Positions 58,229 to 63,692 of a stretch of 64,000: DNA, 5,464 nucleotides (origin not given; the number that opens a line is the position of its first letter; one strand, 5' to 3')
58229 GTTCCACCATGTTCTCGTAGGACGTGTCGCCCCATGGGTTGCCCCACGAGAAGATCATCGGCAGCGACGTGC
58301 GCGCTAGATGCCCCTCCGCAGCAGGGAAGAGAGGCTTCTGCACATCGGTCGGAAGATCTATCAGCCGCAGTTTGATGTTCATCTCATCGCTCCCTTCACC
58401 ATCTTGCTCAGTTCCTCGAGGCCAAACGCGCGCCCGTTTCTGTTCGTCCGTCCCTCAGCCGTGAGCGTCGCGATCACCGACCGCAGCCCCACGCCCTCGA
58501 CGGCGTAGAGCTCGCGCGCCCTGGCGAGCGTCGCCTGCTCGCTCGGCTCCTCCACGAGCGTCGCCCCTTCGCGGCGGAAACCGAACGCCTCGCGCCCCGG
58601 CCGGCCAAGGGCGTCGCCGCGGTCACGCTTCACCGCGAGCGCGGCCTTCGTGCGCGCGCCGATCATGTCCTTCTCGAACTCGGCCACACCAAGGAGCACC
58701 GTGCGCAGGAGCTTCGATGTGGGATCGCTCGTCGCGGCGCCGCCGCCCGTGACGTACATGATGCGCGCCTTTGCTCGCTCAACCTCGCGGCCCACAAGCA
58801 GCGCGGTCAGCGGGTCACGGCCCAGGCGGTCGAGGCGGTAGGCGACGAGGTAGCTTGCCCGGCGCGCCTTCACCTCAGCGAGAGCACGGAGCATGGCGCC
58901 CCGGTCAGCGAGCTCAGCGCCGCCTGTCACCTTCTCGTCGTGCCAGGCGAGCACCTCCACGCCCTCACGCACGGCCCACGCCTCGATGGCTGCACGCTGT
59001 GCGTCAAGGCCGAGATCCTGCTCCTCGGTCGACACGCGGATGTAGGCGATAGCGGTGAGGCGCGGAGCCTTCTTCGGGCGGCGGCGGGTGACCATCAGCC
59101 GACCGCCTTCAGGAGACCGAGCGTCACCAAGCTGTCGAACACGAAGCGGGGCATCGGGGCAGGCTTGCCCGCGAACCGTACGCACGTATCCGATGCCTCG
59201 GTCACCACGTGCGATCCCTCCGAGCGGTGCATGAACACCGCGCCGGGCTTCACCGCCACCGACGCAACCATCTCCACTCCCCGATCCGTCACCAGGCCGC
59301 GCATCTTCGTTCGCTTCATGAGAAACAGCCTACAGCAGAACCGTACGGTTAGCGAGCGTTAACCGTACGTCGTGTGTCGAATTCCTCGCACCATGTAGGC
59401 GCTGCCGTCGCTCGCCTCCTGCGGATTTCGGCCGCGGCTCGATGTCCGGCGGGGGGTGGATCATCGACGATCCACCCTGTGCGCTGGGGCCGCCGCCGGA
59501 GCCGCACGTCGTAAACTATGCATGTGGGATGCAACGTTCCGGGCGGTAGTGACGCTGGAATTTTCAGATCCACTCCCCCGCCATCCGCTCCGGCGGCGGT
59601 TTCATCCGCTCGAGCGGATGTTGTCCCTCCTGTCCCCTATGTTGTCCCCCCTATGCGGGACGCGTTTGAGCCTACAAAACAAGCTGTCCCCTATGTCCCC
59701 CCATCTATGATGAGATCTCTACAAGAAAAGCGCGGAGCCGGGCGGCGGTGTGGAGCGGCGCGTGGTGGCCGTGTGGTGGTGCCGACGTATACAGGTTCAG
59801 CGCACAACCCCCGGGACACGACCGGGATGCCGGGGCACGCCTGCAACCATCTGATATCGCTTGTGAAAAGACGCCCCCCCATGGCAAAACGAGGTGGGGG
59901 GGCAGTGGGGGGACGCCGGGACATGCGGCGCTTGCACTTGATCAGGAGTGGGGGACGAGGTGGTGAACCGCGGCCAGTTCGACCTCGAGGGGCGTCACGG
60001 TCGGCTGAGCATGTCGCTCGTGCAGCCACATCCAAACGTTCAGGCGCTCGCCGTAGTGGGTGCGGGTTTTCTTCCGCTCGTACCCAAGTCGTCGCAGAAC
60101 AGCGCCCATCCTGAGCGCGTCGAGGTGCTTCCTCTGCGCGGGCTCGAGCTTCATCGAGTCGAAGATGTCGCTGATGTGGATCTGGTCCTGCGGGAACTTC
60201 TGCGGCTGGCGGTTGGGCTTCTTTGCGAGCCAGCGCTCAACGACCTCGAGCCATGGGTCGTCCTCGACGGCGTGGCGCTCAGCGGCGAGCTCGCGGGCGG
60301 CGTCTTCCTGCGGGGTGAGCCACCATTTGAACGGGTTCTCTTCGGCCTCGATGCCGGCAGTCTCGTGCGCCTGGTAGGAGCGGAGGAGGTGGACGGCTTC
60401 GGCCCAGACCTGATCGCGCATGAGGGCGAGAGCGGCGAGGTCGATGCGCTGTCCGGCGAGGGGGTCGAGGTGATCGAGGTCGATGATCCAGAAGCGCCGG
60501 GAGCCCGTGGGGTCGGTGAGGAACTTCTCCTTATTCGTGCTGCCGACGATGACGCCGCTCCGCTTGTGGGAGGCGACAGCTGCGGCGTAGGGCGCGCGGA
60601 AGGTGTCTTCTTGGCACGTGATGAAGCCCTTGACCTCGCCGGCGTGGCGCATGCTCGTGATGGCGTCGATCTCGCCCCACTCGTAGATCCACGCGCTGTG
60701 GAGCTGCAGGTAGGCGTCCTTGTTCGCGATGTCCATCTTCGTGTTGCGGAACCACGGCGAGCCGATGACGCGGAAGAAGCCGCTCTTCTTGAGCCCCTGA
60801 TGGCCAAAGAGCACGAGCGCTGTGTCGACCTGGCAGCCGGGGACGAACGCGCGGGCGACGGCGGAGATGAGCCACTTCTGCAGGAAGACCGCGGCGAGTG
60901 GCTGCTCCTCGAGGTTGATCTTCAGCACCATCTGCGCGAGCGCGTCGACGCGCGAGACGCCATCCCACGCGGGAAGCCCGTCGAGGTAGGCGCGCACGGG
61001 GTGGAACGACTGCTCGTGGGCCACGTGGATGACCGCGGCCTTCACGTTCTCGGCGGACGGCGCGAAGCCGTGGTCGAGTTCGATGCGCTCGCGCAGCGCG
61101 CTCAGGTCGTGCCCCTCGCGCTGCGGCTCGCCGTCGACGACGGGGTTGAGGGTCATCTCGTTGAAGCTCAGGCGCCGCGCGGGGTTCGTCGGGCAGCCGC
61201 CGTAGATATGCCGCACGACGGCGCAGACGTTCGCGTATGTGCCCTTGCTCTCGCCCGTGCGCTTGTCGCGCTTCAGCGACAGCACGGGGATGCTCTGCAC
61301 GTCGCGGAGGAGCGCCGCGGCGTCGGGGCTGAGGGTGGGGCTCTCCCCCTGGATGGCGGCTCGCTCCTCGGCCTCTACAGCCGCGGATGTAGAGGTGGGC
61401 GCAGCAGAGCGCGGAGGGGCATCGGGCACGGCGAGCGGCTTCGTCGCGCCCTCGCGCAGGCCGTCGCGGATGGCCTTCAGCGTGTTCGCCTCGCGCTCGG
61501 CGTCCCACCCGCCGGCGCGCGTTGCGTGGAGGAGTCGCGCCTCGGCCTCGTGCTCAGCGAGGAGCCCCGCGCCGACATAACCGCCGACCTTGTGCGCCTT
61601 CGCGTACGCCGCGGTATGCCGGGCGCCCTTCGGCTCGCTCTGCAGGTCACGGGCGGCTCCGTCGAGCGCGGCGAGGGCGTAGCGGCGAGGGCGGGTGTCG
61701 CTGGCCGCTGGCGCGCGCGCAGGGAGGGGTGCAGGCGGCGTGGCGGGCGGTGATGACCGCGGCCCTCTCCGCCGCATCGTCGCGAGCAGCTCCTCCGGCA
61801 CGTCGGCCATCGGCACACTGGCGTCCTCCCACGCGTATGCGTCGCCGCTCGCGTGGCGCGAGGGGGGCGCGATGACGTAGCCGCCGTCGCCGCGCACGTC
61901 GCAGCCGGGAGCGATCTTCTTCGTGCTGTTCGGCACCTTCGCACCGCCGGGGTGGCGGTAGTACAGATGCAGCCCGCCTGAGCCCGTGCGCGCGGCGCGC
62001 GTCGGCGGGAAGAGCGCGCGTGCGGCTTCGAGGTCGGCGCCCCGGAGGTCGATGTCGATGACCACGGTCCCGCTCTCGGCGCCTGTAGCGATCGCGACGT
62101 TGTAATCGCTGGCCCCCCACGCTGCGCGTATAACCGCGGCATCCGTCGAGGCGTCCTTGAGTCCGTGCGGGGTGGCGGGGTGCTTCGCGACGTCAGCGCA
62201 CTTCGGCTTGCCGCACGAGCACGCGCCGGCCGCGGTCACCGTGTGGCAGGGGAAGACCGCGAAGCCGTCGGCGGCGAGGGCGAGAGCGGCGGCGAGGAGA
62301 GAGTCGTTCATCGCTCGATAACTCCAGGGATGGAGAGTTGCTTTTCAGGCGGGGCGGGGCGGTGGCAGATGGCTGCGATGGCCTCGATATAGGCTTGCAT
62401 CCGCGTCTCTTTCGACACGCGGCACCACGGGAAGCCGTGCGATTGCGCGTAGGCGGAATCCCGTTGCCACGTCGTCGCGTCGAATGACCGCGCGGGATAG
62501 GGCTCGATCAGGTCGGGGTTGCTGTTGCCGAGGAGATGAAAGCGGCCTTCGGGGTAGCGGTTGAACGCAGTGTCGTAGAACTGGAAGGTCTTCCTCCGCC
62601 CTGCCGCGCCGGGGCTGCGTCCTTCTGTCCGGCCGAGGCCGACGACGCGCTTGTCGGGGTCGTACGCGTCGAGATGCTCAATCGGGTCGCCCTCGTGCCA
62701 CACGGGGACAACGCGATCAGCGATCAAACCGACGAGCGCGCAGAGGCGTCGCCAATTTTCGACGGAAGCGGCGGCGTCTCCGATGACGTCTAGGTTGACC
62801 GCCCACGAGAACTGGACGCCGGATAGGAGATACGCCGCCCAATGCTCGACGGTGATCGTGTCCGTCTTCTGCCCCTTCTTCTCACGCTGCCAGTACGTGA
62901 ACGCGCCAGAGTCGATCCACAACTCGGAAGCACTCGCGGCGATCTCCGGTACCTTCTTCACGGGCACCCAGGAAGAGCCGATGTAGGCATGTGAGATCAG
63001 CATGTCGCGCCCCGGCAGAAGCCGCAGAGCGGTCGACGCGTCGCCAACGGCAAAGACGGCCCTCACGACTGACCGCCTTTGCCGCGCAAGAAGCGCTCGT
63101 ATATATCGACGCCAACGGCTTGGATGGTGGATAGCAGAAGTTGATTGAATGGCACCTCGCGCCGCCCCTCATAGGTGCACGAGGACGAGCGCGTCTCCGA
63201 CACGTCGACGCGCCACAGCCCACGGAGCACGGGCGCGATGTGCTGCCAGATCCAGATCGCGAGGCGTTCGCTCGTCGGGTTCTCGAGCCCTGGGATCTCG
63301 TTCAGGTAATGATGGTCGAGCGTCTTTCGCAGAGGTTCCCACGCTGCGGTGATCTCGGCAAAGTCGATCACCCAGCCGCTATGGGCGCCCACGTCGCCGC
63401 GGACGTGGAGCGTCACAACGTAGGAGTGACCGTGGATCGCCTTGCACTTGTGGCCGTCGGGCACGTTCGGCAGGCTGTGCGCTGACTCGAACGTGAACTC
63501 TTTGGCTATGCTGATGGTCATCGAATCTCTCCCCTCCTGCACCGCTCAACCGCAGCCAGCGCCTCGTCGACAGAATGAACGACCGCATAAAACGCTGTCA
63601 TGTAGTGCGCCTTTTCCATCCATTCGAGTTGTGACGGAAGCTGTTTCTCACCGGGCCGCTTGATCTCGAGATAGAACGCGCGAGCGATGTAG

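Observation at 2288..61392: Genome-wide 18-bp palindromic operator network (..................), including intragenic copies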

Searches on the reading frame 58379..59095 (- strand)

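Call 84: search_protein_families(library=pfam, proteins=[window:58379-59095:-], max_evalue=0.01)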
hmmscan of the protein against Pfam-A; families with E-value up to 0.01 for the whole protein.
window:58379-59095:- (238 aa): 1 family
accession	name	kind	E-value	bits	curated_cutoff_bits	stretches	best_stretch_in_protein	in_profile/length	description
PF00239.26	Resolvase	-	9.6e-32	110.5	23.3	1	15-161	1-144/145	Resolvase, N terminal domain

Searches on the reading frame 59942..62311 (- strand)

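Call 14: search_protein_families(library=pfam, proteins=[window:59942-62311:-], max_evalue=0.01)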
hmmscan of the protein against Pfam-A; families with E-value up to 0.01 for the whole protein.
window:59942-62311:- (789 aa): 2 families
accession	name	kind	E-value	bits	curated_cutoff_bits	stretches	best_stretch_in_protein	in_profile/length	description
PF05272.17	VapE-like_dom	-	6.7e-61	205.9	25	1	444-675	2-210/217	Virulence-associated protein E-like domain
PF09250.16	Prim-Pol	-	5.2e-40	137.9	22.8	1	9-173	1-157/158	Bifunctional DNA primase/polymerase, N-terminal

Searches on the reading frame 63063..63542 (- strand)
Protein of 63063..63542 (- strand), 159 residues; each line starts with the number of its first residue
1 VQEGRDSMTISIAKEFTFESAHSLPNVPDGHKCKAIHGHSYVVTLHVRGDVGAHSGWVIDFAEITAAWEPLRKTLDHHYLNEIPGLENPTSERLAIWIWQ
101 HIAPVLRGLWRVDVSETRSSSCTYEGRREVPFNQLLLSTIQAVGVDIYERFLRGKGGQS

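Call 85: search_protein_families(library=pfam, proteins=[window:63063-63542:-], max_evalue=0.01)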
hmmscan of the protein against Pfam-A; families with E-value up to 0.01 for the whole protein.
window:63063-63542:- (159 aa): 1 family
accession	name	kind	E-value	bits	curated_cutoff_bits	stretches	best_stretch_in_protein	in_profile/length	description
PF01242.24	PTPS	-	5e-35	120.5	22.4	1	12-126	2-120/121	6-pyruvoyl tetrahydropterin synthase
